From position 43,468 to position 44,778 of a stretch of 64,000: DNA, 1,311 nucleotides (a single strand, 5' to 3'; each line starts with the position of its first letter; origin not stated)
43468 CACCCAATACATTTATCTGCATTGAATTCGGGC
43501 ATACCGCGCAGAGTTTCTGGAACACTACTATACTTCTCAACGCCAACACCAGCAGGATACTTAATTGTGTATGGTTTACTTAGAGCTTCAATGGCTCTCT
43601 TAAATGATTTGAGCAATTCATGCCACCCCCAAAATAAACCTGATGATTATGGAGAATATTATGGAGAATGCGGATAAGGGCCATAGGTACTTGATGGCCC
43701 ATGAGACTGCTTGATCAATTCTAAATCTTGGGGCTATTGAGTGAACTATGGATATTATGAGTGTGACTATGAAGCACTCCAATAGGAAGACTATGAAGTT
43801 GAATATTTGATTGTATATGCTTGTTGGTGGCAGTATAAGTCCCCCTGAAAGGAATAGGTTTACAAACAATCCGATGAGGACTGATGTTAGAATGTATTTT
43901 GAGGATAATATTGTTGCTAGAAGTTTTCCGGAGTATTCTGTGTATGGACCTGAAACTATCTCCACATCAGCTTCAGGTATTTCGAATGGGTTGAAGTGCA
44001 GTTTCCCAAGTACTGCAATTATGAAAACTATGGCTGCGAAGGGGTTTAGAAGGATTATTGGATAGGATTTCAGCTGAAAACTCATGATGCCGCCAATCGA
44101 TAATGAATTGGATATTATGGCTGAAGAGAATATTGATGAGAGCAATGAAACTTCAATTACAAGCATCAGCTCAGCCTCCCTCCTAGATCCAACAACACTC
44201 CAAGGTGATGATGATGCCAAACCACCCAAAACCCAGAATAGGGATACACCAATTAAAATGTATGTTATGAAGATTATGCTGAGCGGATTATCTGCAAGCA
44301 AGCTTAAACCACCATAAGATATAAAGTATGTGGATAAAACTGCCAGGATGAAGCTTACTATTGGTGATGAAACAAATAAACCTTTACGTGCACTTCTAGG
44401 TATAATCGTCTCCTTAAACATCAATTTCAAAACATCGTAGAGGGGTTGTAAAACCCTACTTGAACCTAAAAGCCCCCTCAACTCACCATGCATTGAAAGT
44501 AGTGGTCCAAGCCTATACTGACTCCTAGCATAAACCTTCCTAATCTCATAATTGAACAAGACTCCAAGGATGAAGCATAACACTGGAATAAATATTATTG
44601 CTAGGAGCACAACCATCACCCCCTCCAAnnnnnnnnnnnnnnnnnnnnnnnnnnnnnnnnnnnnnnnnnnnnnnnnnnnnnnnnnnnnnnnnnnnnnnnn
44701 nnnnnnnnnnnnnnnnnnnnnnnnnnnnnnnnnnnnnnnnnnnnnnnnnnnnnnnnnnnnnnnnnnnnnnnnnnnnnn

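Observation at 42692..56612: A 16-gene co-directional cluster combining HdrABC, a fumarate-reductase-like module, a lipoyl-carrier protein and a complete Ech/Mbh-type [NiFe] hydrogenase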

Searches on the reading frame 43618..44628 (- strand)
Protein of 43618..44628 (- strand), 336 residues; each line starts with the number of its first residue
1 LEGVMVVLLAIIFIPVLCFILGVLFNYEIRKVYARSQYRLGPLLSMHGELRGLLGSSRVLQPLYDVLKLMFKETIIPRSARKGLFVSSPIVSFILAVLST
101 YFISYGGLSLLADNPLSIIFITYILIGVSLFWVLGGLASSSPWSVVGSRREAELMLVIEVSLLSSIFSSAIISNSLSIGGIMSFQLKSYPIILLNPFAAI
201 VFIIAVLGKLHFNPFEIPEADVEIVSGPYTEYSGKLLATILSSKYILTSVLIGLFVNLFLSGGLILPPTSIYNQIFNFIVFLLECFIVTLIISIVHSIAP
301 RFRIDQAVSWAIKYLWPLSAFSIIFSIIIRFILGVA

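Call 5: search_protein_families(library=pfam, proteins=[window:43618-44628:-], max_evalue=0.01)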
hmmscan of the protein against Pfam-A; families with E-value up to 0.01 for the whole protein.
window:43618-44628:- (336 aa): 1 family
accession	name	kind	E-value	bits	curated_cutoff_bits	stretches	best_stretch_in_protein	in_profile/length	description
PF00146.26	NADHdh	-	2.9e-64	217.7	27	1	11-325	5-296/298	NADH dehydrogenase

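Call 7: search_protein_families(library=ncbifam, proteins=[window:43618-44628:-], max_evalue=0.001)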
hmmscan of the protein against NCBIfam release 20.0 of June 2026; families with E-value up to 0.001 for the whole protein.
window:43618-44628:- (336 aa): 7 families
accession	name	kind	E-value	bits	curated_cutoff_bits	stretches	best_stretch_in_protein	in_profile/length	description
NF004741.0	PRK06076.1-2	equivalog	1e-56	192.6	305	1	7-332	20-335/337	NADH-quinone oxidoreductase subunit NuoH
NF004745.0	PRK06076.1-6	equivalog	9.9e-34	117.1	450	1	6-326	14-329/341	NADH-quinone oxidoreductase subunit NuoH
NF040610.1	F420_dehyd_FpoH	exception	3.9e-33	115.2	475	1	8-331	14-337/339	F420H2 dehydrogenase subunit FpoH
NF004743.0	PRK06076.1-4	equivalog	1.5e-32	113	494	1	7-330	16-342/433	NADH-quinone oxidoreductase subunit NuoH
NF004740.0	PRK06076.1-1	equivalog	1.8e-27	96.8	399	1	5-326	12-316/325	NADH-quinone oxidoreductase subunit NuoH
NF004744.0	PRK06076.1-5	equivalog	1e-26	94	542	1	14-329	36-362/372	NADH-quinone oxidoreductase subunit NuoH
NF004742.0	PRK06076.1-3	equivalog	2.1e-22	79.8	531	1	7-326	24-344/356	NADH-quinone oxidoreductase subunit NuoH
